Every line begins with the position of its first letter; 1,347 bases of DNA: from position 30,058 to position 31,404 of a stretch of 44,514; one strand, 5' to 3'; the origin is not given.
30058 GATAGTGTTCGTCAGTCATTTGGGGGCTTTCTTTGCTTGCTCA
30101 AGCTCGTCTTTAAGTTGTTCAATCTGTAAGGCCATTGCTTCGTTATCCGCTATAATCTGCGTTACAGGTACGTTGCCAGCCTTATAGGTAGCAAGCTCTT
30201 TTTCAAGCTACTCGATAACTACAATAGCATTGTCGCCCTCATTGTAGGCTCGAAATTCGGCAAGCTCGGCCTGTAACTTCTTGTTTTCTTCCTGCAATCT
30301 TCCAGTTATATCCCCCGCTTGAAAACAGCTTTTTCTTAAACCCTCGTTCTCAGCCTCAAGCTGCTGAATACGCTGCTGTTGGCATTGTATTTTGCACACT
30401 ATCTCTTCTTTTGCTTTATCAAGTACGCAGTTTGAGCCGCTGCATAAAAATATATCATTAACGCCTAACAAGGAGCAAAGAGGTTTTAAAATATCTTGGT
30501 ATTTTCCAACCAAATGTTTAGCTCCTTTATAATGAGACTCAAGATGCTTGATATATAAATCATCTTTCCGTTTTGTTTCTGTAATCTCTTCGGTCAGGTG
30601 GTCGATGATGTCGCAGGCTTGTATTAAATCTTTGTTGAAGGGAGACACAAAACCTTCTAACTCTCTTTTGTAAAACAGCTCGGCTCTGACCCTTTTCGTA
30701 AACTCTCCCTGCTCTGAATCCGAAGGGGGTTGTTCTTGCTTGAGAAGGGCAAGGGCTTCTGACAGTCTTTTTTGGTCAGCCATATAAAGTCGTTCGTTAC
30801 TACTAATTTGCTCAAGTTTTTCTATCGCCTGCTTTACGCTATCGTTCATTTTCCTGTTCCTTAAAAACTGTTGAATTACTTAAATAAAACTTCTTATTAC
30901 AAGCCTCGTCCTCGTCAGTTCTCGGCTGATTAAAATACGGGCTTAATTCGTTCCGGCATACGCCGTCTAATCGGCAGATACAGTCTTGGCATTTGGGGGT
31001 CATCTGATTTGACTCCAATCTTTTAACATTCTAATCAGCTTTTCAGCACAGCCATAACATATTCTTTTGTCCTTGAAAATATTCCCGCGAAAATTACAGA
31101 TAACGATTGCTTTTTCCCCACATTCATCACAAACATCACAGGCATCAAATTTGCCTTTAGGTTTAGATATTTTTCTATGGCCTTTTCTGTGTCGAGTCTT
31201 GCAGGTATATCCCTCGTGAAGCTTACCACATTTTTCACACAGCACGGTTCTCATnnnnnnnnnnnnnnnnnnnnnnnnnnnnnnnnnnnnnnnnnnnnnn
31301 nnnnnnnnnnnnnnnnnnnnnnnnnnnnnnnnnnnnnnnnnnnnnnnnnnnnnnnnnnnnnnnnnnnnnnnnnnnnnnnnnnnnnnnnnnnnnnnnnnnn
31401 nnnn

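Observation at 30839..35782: Translationally welded accessory cassette mixing DNA-modification, nuclease and two Cys-peptidase-fold genes (candidate anti-defence / takeover module)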

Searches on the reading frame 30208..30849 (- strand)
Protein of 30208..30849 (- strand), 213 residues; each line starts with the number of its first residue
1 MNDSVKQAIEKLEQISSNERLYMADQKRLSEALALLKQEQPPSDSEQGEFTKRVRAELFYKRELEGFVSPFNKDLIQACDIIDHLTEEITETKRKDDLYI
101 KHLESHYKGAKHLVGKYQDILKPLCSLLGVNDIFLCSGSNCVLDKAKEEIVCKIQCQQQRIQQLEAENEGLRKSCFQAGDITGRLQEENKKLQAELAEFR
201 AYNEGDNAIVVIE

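Call 5: search_protein_families(library=pfam, proteins=[window:30208-30849:-], max_evalue=0.1)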
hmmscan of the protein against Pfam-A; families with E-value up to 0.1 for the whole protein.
window:30208-30849:- (213 aa): 12 families
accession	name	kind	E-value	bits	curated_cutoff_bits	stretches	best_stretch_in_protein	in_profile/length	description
PF25450.1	Rab11-FIP3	-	0.0001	23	31.9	1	145-200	47-102/125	Rab11-FIP3-like domain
PF05769.16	SIKE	-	0.00029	21.3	24.3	1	101-174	16-88/180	SIKE family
PF15070.11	GOLGA2L5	-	0.0087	15.4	29.2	0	143-196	229-282/520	Putative golgin subfamily A member 2-like protein 5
PF05911.16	FPP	-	0.012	14.4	40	1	142-197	82-137/871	Filament-like plant protein, long coiled-coil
PF06005.17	ZapB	-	0.014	16.3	31.5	0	154-200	13-59/71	Cell division protein ZapB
PF14197.11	Cep57_CLD_2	-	0.016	15.7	27.1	1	153-200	18-65/67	Centrosome localisation domain of PPC89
PF11819.13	CUPID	-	0.017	15.6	22.4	1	137-188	19-71/136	Cytohesin Ubiquitin Protein Inducing Domain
PF09727.14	CortBP2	-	0.019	15.5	26.9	1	155-203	105-153/187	Cortactin-binding protein-2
PF15742.10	DUF4686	-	0.023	14.3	31.3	1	143-195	286-338/384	Domain of unknown function (DUF4686)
PF17594.7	GP57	-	0.04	14.1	27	1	158-199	4-45/75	Phage Tail fiber assembly helper gene product 57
PF17051.10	COA2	-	0.054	14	27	1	12-44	53-85/86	Cytochrome C oxidase assembly factor 2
PF12329.13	TMF_DNA_bd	-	0.09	13.2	35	0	157-200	10-53/74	TATA element modulatory factor 1 DNA binding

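Call 6: search_protein_families(library=phrogs, proteins=[window:30208-30849:-], max_evalue=0.01)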
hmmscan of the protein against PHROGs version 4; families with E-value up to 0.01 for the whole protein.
window:30208-30849:- (213 aa): 0 families

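Call 78: search_protein_families(library=padloc, proteins=[window:30208-30849:-], max_evalue=0.01)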
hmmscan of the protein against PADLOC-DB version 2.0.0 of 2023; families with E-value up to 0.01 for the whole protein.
window:30208-30849:- (213 aa): 0 families

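Call 79: search_protein_families(library=ncbifam, proteins=[window:30208-30849:-], max_evalue=0.01)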
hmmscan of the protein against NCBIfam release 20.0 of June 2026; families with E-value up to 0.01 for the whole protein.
window:30208-30849:- (213 aa): 2 families
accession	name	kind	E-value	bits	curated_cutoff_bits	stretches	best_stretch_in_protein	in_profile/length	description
TIGR02169.1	SMC_prok_A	equivalog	0.0042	14.8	729.4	1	9-202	301-499/1165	chromosome segregation protein SMC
NF002572.0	PRK02224.1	equivalog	0.0055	15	1087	1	24-201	199-377/888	DNA double-strand break repair ATPase Rad50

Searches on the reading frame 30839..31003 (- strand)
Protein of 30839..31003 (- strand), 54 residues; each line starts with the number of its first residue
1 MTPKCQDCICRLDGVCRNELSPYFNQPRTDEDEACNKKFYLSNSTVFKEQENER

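Call 5: search_protein_families(library=pfam, proteins=[window:30839-31003:-], max_evalue=0.1)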
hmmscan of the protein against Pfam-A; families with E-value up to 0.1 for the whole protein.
window:30839-31003:- (54 aa): 0 families

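Call 6: search_protein_families(library=phrogs, proteins=[window:30839-31003:-], max_evalue=0.01)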
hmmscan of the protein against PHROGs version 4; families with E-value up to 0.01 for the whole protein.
window:30839-31003:- (54 aa): 0 families

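Call 78: search_protein_families(library=padloc, proteins=[window:30839-31003:-], max_evalue=0.01)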
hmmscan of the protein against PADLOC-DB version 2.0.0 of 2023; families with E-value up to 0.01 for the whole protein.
window:30839-31003:- (54 aa): 0 families

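Call 79: search_protein_families(library=ncbifam, proteins=[window:30839-31003:-], max_evalue=0.01)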
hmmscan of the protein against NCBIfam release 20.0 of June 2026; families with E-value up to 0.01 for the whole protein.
window:30839-31003:- (54 aa): 0 families

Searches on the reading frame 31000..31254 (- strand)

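Call 5: search_protein_families(library=pfam, proteins=[window:31000-31254:-], max_evalue=0.1)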
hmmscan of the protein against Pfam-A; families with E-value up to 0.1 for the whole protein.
window:31000-31254:- (84 aa): 1 family
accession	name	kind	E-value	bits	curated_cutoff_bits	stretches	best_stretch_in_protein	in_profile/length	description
PF01783.29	Ribosomal_L32p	-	0.082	13.5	21.3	0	20-48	8-35/56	Ribosomal L32p protein family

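Call 6: search_protein_families(library=phrogs, proteins=[window:31000-31254:-], max_evalue=0.01)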
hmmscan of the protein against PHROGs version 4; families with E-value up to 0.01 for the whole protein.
window:31000-31254:- (84 aa): 0 families

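Call 78: search_protein_families(library=padloc, proteins=[window:31000-31254:-], max_evalue=0.01)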
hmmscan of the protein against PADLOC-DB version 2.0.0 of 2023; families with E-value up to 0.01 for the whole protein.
window:31000-31254:- (84 aa): 0 families

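Call 79: search_protein_families(library=ncbifam, proteins=[window:31000-31254:-], max_evalue=0.01)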
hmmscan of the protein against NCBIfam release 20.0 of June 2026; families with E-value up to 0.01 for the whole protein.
window:31000-31254:- (84 aa): 0 families
